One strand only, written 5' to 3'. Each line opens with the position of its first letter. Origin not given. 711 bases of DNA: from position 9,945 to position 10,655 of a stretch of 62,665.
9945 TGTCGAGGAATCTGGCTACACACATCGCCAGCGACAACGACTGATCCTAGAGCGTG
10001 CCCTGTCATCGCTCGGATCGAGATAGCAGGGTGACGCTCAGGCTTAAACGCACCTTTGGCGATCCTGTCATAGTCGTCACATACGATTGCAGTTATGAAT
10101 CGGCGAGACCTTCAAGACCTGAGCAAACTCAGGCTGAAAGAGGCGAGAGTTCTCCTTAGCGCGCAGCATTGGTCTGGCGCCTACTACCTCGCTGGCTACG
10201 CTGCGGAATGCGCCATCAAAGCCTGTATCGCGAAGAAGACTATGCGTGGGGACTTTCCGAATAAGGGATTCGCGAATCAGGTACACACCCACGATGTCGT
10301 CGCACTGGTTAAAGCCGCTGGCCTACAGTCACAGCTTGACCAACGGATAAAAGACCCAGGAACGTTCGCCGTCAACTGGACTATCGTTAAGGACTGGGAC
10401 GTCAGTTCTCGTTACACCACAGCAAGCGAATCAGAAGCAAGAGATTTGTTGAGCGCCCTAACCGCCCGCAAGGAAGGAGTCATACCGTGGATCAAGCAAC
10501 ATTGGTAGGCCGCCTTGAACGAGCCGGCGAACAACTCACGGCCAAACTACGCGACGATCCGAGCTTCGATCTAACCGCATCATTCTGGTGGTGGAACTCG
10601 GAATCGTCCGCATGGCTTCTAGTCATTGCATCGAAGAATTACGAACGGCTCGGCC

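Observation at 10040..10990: Low-G+C two-gene island: HEPN-like protein coupled to a partner of unknown family (candidate new TA/defence pair)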

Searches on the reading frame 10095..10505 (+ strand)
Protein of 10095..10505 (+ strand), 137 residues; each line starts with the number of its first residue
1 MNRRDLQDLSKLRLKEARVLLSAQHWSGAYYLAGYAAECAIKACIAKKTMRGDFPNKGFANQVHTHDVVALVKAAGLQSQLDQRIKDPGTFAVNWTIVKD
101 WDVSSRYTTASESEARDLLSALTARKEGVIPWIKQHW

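Call 4: search_protein_families(library=pfam, proteins=[window:10095-10505:+], max_evalue=1)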
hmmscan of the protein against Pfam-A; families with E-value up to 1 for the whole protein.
window:10095-10505:+ (137 aa): 1 family
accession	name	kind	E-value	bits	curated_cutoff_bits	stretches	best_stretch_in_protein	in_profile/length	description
PF05168.19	HEPN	-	2.5e-06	28.1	22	1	12-117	10-99/117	HEPN domain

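Call 5: search_protein_families(library=padloc, proteins=[window:10095-10505:+], max_evalue=1)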
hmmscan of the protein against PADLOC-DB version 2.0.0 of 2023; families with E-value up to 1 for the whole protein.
window:10095-10505:+ (137 aa): 2 families
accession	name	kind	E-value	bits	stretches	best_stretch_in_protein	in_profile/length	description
PDLC04558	PDC-M28A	-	3.4e-12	45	1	9-118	8-115/138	-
PDLC00645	ZorE2|ZorE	-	0.014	12.4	1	4-106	265-365/375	HNH endonuclease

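Call 6: search_protein_families(library=ncbifam, proteins=[window:10095-10505:+], max_evalue=1)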
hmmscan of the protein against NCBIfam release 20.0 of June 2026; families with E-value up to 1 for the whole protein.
window:10095-10505:+ (137 aa): 1 family
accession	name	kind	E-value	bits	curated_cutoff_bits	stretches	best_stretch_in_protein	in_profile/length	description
TIGR04498.1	AbiV_defense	subfamily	0.031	14.6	27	1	14-50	14-50/143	AbiV family abortive infection protein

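Call 8: find_homologous_proteins(query=window:10095-10505:+)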
Query window:10095-10505:+ (137 aa): 155 proteins with E <= 0.001 among 175 candidates; the best 120 are listed.
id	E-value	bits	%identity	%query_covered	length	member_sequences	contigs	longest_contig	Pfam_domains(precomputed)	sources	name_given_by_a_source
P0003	1.2e-84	299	99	100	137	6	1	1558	PF05168.20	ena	-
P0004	5.2e-47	177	58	100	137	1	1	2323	PF05168.20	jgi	jgi:HEPN domain-containing protein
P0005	1.7e-46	175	58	100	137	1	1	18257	PF05168.20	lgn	-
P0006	2.1e-44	169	56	100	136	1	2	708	-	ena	-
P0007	2.3e-43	165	56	100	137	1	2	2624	PF05168.20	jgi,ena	jgi:HEPN domain-containing protein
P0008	4.1e-42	161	55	100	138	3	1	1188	-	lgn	-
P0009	4.5e-41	158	51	100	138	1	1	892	-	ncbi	-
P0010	4.6e-41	158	53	100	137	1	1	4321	-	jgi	jgi:HEPN domain-containing protein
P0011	5.3e-41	158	54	100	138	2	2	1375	-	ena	-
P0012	1.1e-40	157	53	100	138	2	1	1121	-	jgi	-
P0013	1.5e-40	156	52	100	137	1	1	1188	PF05168.20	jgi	jgi:HEPN domain-containing protein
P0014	1.8e-40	156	55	100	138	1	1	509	-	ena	-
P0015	2.1e-40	156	55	100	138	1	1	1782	-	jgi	jgi:hypothetical protein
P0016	3.4e-40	155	53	100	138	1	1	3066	PF05168.20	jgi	jgi:HEPN domain-containing protein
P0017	1.2e-39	153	50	100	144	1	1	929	PF05168.20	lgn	-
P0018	1.4e-39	153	54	100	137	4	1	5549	PF05168.20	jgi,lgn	-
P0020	2.2e-39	152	51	100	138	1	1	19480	PF05168.20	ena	-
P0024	4.0e-39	151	54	100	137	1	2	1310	PF05168.20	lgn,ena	-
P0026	3.2e-38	149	52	100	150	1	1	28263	PF05168.20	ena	-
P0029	9.3e-38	147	53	100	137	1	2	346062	PF05168.20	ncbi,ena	-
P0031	4.1e-37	145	49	100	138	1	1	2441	PF05168.20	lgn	-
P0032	5.5e-37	145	50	100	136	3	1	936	PF05168.20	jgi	jgi:HEPN domain-containing protein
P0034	9.5e-37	144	51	100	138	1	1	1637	PF05168.20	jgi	jgi:HEPN domain-containing protein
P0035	1.1e-36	144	53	100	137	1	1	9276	PF05168.20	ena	-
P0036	1.2e-36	144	54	100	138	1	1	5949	PF05168.20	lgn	-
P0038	1.9e-36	143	53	100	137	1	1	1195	PF05168.20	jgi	jgi:HEPN domain-containing protein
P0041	2.7e-36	142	50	100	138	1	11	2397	PF05168.20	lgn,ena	-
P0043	4.2e-36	142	51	100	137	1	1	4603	PF05168.20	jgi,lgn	jgi:HEPN domain-containing protein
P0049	7.7e-36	141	50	100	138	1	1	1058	PF05168.20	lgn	-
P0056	7.1e-35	138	49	100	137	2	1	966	PF05168.20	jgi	-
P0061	1.2e-34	137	50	100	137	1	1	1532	PF05168.20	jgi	jgi:HEPN domain-containing protein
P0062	1.4e-34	137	50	100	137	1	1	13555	PF05168.20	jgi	jgi:hypothetical protein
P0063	1.6e-34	137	49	100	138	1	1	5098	PF05168.20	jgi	jgi:HEPN domain-containing protein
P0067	2.3e-34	136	50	94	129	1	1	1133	PF05168.20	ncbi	-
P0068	2.5e-34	136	50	100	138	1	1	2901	PF05168.20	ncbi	-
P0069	2.8e-34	136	48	100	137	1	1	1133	PF05168.20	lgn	-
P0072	4.3e-34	135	50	100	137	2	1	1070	PF05168.20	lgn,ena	-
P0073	6.0e-34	135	46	97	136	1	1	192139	-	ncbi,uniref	ncbi:hypothetical protein AAIH32_12065 [Pseudarthrobacter oxydans]|uniref:hypothetical protein n=1 T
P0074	7.5e-34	134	50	100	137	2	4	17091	PF05168.20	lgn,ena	-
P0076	1.6e-33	133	48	100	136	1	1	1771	PF05168.20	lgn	-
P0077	1.9e-33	133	48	100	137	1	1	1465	PF05168.20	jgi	jgi:HEPN domain-containing protein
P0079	2.2e-33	133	50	100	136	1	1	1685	PF05168.20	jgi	jgi:hypothetical protein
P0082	6.3e-33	131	49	100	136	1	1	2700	PF05168.20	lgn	-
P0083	6.6e-33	131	49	100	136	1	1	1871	PF05168.20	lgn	-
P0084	7.6e-33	131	48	92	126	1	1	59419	PF05168.20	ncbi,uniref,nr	ncbi:HEPN domain-containing protein [Microbispora sp. RL4-1S]|uniref:HEPN domain-containing protein 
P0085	1.0e-32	131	46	100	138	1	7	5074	PF05168.20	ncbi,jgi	jgi:HEPN domain-containing protein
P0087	1.1e-32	131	47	100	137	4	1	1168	PF05168.20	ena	-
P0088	1.3e-32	130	49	100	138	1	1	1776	PF05168.20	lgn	-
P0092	1.8e-32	130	49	100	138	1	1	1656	PF05168.20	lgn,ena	-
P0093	2.2e-32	130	49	100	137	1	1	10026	PF05168.20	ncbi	ncbi:MAG: HEPN domain-containing protein [Acidobacteriota bacterium]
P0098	2.8e-32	129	49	100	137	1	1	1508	PF05168.20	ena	-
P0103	1.2e-31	127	49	100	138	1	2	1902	PF05168.20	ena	-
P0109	3.3e-31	126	47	100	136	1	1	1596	PF05168.20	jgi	jgi:HEPN domain-containing protein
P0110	3.7e-31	126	50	92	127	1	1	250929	PF05168.20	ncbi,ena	-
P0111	4.0e-31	126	51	100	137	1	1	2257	PF05168.20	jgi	jgi:HEPN domain-containing protein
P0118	1.9e-30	123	46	100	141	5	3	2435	PF05168.20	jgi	-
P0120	3.6e-30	123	48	94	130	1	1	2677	PF05168.20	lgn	-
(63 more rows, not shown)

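Call 17: find_encoding_contigs(protein=P0005, flank=4000, max_places=3)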
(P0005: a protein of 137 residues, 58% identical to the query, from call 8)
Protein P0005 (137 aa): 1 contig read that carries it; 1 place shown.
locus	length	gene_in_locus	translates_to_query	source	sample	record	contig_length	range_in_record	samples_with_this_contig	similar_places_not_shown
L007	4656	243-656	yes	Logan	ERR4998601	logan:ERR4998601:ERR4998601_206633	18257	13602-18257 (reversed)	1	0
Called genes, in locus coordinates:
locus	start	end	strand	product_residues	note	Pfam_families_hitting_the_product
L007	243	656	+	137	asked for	PF05168:HEPN (weak)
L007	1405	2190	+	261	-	-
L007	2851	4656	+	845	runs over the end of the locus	PF00270:DEAD, PF04851:ResIII, PF13307:Helicase_C_2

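Call 18: find_encoding_contigs(protein=P0073, flank=4000, max_places=3)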
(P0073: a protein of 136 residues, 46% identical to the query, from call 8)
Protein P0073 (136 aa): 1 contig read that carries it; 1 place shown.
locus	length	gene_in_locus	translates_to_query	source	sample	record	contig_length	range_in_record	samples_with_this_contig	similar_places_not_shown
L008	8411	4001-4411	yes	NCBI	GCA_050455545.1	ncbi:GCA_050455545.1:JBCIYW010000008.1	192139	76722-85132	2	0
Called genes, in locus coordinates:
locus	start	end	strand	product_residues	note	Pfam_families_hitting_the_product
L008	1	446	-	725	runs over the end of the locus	PF28527:DUF8425, PF07728:AAA_5, PF28529:McrB_lid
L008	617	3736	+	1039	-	PF13091:PLDc_2, PF00270:DEAD, PF04851:ResIII, PF00271:Helicase_C, PF11907:DUF3427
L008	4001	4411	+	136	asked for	-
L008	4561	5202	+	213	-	-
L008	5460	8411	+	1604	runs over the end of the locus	PF04471:Mrr_cat, PF13156:Mrr_cat_2, PF00270:DEAD, PF04851:ResIII, PF00271:Helicase_C, PF22240:ISP_coupler, PF18135:Type_ISP_C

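Call 19: find_encoding_contigs(protein=P0029, flank=4000, max_places=3)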
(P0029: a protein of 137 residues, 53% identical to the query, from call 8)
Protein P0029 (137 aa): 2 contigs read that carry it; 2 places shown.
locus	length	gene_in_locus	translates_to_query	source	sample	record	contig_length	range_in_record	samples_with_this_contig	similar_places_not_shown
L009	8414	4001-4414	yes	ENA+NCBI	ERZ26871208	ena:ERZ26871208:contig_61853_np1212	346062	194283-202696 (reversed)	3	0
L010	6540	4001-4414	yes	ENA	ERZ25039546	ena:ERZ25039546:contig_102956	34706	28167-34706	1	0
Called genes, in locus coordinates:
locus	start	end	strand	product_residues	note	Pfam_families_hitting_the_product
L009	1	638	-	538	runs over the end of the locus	PF02652:Lactate_perm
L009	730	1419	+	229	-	PF09997:DUF2238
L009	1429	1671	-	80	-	-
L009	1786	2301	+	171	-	PF00255:GSHPx, PF00578:AhpC-TSA (weak), PF08534:Redoxin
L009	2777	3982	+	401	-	PF00482:T2SSF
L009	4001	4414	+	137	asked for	PF05168:HEPN (faint)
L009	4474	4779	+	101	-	-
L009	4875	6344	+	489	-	PF05157:MshEN, PF00437:T2SSE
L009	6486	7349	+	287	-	-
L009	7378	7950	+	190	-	-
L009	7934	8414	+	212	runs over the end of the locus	-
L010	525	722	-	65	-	-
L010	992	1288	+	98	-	-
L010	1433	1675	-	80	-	-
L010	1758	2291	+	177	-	PF08534:Redoxin, PF00255:GSHPx, PF00578:AhpC-TSA (weak)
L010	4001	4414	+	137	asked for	PF05168:HEPN (faint)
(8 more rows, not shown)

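Call 31: find_related_loci(query=A3, collection=genome_contigs, flank=6000)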
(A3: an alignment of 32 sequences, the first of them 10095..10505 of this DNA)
Query A3 (137 aa) in genome_contigs; peptide patterns used: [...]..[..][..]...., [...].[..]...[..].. (x = any residue, [..] = any of these).
599 stretches matched a pattern (row limit reached: there are more); 570 encode a relative of the query (tblastn E <= 1e-3); the best 80 are kept; 80 distinct loci.
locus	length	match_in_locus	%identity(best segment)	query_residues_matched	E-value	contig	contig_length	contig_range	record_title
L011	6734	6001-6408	55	1-137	3e-50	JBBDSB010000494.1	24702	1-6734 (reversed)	MAG: Cyclobacteriaceae bacterium isolate LejiaC_41_44 Lejia_C_4672_length_24702_cov_27, whole genome shotgun sequence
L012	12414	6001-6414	55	1-137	2e-48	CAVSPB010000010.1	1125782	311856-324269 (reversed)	MAG: uncultured Gammaproteobacteria bacterium isolate MFD01561.bin.2.108 genome assembly, contig: contig_5046, whole gen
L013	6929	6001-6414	57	1-137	1e-48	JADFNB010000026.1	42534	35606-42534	MAG: Gemmatimonadetes bacterium isolate B60T1B8 B60T1B8_NODE1200, whole genome shotgun sequence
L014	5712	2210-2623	54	1-137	4e-47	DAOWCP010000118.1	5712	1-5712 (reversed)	MAG TPA_asm: Phycisphaerae bacterium isolate CSMAG_1890 CSMAG_1890_k141_3439296_length_5712_cov_8.0000, whole genome sho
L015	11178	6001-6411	54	1-137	1e-46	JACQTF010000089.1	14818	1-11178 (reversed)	MAG: Acidobacteria bacterium isolate NC_groundwater_1404_Ag_S-0.65um_61_43 S_p65_S5_coassembly_k141_2315938, whole genom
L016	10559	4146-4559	52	1-137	3e-46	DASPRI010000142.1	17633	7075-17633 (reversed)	MAG TPA_asm: Burkholderiales bacterium isolate SMAG_U12221 k141_564930, whole genome shotgun sequence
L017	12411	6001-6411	53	1-137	7e-46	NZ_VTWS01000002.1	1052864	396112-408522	Larkinella humicola strain MA1 NODE_2_length_1052864_cov_124.455223, whole genome shotgun sequence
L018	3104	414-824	51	1-137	6e-46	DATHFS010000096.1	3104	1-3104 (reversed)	MAG TPA_asm: Cyclobacteriaceae bacterium isolate SMAG_U12453 k141_180172, whole genome shotgun sequence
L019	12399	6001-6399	53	1-133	5e-46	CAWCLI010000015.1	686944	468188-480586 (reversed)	MAG: Nitrospirota bacterium isolate MFD03726.bin.1.47 genome assembly, contig: contig_58007, whole genome shotgun sequen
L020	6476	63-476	52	1-137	7e-46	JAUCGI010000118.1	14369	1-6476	Desulfobacterales bacterium HSG2 NODE_397_length_14369, whole genome shotgun sequence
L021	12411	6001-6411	53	1-137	1e-45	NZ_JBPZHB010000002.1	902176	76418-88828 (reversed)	Larkinella sp. GY13 contig2, whole genome shotgun sequence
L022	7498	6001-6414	52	1-137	2e-45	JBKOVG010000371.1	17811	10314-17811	MAG: Candidatus Methylomirabilota bacterium isolate GM_EKS_MAG_00050 GM_EKS_000001701439, whole genome shotgun sequence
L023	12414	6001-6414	51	1-137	1e-44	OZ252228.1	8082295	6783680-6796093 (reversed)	MAG: Candidatus Latescibacterota bacterium isolate 2d5a3a6b-ac94-4199-888f-c4fbb53c5f42 genome assembly, chromosome: 1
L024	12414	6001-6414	50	1-137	3e-44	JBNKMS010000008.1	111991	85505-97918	MAG: Sedimenticolaceae bacterium isolate H1.bin.12.orig k141_526202, whole genome shotgun sequence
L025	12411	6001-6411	50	1-137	5e-44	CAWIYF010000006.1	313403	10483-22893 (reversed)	MAG: Candidatus Bathyarchaeota archaeon isolate MFD05942.bin.1.284 genome assembly, contig: contig_43953, whole genome s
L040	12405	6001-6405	48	1-137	4e-42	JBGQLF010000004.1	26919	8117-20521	MAG: Gemmataceae bacterium isolate OBJ2_061818_050_44 k141_453674_length_26919_cov_9.0000, whole genome shotgun sequence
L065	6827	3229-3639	49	1-137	6e-41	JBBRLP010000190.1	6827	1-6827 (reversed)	MAG: Chthonomonadales bacterium isolate La1_maxbin2.052 LA1C_X2.052_k141_838759L_6827_cov_20.8699, whole genome shotgun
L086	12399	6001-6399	47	5-137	6e-40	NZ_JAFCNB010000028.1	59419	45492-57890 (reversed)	Microbispora oryzae strain RL4-1S NODE_28_length_59419_cov_38.159212, whole genome shotgun sequence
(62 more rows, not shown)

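Call 41: search_solved_structures(query=A3, max_evalue=10, show_alignments=2)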
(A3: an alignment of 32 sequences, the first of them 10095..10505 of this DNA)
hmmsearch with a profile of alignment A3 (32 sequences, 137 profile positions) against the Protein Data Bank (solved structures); distinct sequences matched with E-value up to 10: 0.

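Call 45: search_protein_families(library=pfam, proteins=[L008:4390-5199:+, L086:6381-7148:+, L040:6387-7094:+, L065:3621-4331:+], max_evalue=0.01)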
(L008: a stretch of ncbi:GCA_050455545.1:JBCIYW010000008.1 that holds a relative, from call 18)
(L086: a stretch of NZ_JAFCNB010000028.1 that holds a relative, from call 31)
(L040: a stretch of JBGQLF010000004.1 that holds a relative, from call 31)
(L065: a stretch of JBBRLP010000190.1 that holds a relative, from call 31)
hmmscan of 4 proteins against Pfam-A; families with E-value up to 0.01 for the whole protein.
L008:4390-5199:+ (270 aa): 0 families

L086:6381-7148:+ (256 aa): 0 families

L040:6387-7094:+ (236 aa): 0 families

L065:3621-4331:+ (237 aa): 0 families

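Call 46: search_dna_similar(query=window:10095-10505:+, collection=phages, mode=protein, max_evalue=0.00001, max_rows=20)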
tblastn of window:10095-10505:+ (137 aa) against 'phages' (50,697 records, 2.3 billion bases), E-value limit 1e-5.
Records with a match: 1; places in all: 1; records where one place covers at least 80% of the query: 1.
Best place of each record, by identity: <60% 1.
By first word of the organism name: Klebsiella 1.
By host as written in the record: Klebsiella pneumoniae 1.
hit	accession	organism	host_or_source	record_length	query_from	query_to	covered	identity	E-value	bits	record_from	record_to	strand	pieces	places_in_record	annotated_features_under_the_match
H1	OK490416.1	Klebsiella phage Kp4864-1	Klebsiella pneumoniae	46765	1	137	100%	43.5%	8e-23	98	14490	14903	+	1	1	record has no annotation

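Call 47: search_dna_similar(query=window:10095-10505:+, collection=plasmids, mode=protein, max_evalue=0.00001, max_rows=20)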
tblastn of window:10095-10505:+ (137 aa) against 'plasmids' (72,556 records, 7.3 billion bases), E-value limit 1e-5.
Records with a match: 2; places in all: 2; records where one place covers at least 80% of the query: 2.
Best place of each record, by identity: <60% 2.
By first word of the organism name: Deinococcus 1; Acinetobacter 1.
By predicted mobility (MOB-suite, as given by PLSDB): non-mobilizable 2.
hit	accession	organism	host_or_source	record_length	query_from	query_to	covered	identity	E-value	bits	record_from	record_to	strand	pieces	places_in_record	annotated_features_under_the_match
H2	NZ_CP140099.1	Deinococcus sp. AB2017081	pure culture,soil near an iron factory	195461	5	137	97%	42.9%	1e-19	90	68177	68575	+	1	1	hypothetical protein | DUF3800 domain-containing protein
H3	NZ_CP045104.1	Acinetobacter johnsonii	cell culture,urban river water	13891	1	137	100%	37.7%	3e-18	86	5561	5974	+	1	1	HEPN domain-containing protein | hypothetical protein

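Call 49: get_annotated_region(hit=H3, flank=4000)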
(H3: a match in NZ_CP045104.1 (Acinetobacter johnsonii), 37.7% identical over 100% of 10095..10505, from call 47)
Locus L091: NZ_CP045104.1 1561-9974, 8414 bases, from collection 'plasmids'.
description: Acinetobacter johnsonii strain AJ413 plasmid pAJ4131, complete sequence
organism: Acinetobacter johnsonii (NCBI taxid 40214)
taxonomy: Bacteria; Pseudomonadota; Gammaproteobacteria; Moraxellales; Moraxellaceae; Acinetobacter; Acinetobacter johnsonii
host: -; source: cell culture,urban river water; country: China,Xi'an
typing (MOB-suite, as given by PLSDB): non-mobilizable; replicon rep_cluster_1364
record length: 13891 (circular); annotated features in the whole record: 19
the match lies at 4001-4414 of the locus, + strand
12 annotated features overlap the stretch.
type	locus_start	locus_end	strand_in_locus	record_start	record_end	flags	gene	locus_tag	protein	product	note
CDS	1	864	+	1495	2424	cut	repM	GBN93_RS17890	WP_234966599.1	replication initiation protein RepM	GO:0006270 - DNA replication initiation [Evidence IEA]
CDS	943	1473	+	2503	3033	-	-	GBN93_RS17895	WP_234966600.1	plasmid replication DNA-binding protein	-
CDS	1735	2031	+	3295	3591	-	-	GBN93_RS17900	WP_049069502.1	hypothetical protein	-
CDS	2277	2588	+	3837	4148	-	-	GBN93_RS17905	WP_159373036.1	BrnT family toxin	-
CDS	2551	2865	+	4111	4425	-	-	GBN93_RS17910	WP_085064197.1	BrnA antitoxin family protein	-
CDS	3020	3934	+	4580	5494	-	-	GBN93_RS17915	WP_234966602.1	DUF6236 family protein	-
CDS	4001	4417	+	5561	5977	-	-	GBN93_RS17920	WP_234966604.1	HEPN domain-containing protein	-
CDS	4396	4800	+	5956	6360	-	-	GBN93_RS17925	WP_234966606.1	hypothetical protein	-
CDS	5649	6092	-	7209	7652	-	-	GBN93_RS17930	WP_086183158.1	N-acetyltransferase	-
CDS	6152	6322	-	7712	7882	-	-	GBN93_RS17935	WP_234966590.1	hypothetical protein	-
CDS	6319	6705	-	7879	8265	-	-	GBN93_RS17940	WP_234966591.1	hypothetical protein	-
CDS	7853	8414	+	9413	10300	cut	repM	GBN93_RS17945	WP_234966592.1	replication initiation protein RepM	GO:0006270 - DNA replication initiation [Evidence IEA]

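Call 50: get_annotated_region(hit=H2, flank=5000)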
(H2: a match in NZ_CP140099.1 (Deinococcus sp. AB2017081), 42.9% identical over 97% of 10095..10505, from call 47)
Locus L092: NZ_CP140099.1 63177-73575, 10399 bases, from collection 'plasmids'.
description: Deinococcus sp. AB2017081 plasmid unnamed1, complete sequence
organism: Deinococcus sp. AB2017081 (NCBI taxid 3093660)
taxonomy: Bacteria; Deinococcota; Deinococci; Deinococcales; Deinococcaceae; Deinococcus; Deinococcus sp. AB2017081
host: -; source: pure culture,soil near an iron factory; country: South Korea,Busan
typing (MOB-suite, as given by PLSDB): non-mobilizable
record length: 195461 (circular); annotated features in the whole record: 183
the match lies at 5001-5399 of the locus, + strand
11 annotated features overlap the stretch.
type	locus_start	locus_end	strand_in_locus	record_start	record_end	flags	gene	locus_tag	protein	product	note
CDS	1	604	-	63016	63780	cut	-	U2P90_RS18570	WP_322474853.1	LysM peptidoglycan-binding domain-containing M23 family metallopeptidase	-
CDS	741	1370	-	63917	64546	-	-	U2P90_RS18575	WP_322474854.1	DUF305 domain-containing protein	-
CDS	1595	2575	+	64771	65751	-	-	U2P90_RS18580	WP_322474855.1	prolipoprotein diacylglyceryl transferase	-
CDS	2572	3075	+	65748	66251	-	-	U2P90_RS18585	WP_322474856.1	DUF3105 domain-containing protein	-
CDS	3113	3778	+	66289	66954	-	-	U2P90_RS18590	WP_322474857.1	response regulator transcription factor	GO:0000160 - phosphorelay signal transduction system [Evidence IEA]; GO:0006355 - regulation of DNA-templated ...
CDS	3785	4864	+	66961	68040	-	-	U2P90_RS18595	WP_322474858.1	HAMP domain-containing sensor histidine kinase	GO:0007165 - signal transduction [Evidence IEA]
CDS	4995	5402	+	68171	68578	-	-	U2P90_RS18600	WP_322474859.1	hypothetical protein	-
CDS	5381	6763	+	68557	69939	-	-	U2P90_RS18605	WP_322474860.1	DUF3800 domain-containing protein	-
CDS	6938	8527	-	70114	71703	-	lnt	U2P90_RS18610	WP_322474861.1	apolipoprotein N-acyltransferase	GO:0042158 - lipoprotein biosynthetic process [Evidence IEA]; GO:0006497 - protein lipidation [Evidence IEA]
CDS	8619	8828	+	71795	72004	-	-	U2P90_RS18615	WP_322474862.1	hypothetical protein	-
CDS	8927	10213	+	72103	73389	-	-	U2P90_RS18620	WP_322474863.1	penicillin-binding protein 2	GO:0009252 - peptidoglycan biosynthetic process [Evidence IEA]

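Call 63: search_protein_families(library=padloc, proteins=[L092:5381-6760:+, L008:4390-5199:+, L086:6381-7148:+, L040:6387-7094:+, L065:3621-4331:+, L091:4001-4414:+, L092:4995-5399:+], max_evalue=0.01)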
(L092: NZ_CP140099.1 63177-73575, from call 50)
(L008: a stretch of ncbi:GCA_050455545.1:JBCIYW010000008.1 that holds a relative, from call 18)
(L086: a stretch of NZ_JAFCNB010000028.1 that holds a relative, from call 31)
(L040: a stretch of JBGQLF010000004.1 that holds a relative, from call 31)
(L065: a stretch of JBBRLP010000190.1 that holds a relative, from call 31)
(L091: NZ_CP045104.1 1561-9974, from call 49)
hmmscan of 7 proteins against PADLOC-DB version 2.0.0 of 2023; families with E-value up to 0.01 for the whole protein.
L092:5381-6760:+ (460 aa): 0 families

L008:4390-5199:+ (270 aa): 0 families

L086:6381-7148:+ (256 aa): 0 families

L040:6387-7094:+ (236 aa): 0 families

L065:3621-4331:+ (237 aa): 0 families

L091:4001-4414:+ (138 aa): 1 family
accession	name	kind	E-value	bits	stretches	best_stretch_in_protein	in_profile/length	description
PDLC04558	PDC-M28A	-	3.9e-07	28.6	1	13-109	12-106/138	-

L092:4995-5399:+ (135 aa): 1 family
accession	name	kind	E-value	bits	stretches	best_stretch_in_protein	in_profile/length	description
PDLC04558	PDC-M28A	-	1.8e-06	26.5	1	12-114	13-113/138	-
